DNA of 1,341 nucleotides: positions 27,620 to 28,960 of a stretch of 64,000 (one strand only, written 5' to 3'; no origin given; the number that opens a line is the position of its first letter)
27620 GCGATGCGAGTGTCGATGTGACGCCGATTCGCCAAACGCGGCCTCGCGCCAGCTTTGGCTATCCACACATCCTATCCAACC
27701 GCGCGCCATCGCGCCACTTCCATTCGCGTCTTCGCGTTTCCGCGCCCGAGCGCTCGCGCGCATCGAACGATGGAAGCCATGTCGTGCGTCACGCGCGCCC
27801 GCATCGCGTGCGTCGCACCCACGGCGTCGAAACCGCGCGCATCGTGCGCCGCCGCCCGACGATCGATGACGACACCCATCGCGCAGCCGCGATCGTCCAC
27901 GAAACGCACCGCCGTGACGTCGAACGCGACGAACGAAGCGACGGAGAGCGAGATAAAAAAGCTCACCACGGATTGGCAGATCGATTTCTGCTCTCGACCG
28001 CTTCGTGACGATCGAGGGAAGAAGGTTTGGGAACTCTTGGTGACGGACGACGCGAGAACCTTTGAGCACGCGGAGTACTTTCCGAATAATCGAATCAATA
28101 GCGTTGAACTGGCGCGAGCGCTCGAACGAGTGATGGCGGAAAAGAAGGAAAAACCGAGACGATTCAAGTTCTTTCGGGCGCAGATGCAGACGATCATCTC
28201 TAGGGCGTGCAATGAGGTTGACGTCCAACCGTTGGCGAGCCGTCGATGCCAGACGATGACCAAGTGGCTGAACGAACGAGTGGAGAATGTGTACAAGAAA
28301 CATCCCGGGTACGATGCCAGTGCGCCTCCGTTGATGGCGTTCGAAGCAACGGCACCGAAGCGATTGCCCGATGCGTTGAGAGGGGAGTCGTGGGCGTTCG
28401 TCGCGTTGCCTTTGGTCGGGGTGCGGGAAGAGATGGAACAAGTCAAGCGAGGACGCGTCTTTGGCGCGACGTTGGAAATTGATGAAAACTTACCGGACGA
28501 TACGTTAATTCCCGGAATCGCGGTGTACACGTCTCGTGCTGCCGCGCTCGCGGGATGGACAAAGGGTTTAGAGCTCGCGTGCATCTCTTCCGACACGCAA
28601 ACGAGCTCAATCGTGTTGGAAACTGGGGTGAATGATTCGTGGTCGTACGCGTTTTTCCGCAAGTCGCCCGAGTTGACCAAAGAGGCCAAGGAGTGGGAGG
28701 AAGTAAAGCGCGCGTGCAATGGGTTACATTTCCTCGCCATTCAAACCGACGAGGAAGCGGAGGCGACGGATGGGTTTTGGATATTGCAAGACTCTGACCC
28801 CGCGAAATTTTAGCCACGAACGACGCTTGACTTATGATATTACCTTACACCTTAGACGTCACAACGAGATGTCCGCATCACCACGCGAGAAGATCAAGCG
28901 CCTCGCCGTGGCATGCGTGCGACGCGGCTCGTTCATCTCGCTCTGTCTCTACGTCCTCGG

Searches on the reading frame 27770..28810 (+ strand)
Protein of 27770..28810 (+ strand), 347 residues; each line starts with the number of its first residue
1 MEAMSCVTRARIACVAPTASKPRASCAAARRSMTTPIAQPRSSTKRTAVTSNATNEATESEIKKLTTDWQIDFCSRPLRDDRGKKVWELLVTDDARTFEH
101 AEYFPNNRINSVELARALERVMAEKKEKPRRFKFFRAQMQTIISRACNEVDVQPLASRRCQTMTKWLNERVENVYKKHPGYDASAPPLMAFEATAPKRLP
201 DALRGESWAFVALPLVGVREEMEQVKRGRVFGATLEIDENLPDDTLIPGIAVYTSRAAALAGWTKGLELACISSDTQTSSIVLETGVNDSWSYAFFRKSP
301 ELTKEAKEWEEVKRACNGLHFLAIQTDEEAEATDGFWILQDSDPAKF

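Call 58: find_homologous_proteins(query=window:27770-28810:+, max_evalue=1e-40)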
Query seq(347 aa) (347 aa): 213 proteins with E <= 1e-40 among 5674 candidates; the best 120 are listed.
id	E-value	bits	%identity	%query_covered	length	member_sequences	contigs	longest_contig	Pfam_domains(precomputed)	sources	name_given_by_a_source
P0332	5.5e-228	774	99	100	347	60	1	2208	PF06485.18,PF20429.5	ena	-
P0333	4.9e-176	603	90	82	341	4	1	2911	PF06485.18,PF20429.5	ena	-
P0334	1.3e-173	595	83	88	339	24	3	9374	PF06485.18,PF20429.5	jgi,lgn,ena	jgi:hypothetical protein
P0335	2.9e-173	594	85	88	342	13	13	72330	PF06485.18,PF20429.5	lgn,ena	-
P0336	3.1e-173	594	80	95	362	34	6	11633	PF06485.18,PF20429.5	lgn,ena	-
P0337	5.9e-173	593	90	82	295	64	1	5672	PF06485.18,PF20429.5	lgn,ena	-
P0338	1.9e-166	571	86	82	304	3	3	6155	PF06485.18,PF20429.5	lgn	-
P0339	1.3e-156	539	90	76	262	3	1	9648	PF06485.18,PF20429.5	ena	-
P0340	1.1e-141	490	70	84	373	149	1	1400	PF06485.18,PF20429.5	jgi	jgi:hypothetical protein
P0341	6.8e-140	484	71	83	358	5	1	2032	PF06485.18,PF20429.5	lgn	-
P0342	1.8e-139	483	72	82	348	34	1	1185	PF06485.18,PF20429.5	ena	-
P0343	2.0e-137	476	64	95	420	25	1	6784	PF06485.18,PF20429.5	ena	-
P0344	5.8e-137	474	72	80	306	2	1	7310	PF06485.18,PF20429.5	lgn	-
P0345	7.4e-137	474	69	85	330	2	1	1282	PF06485.18,PF20429.5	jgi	-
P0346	9.4e-137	474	63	97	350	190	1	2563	PF06485.18,PF20429.5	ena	-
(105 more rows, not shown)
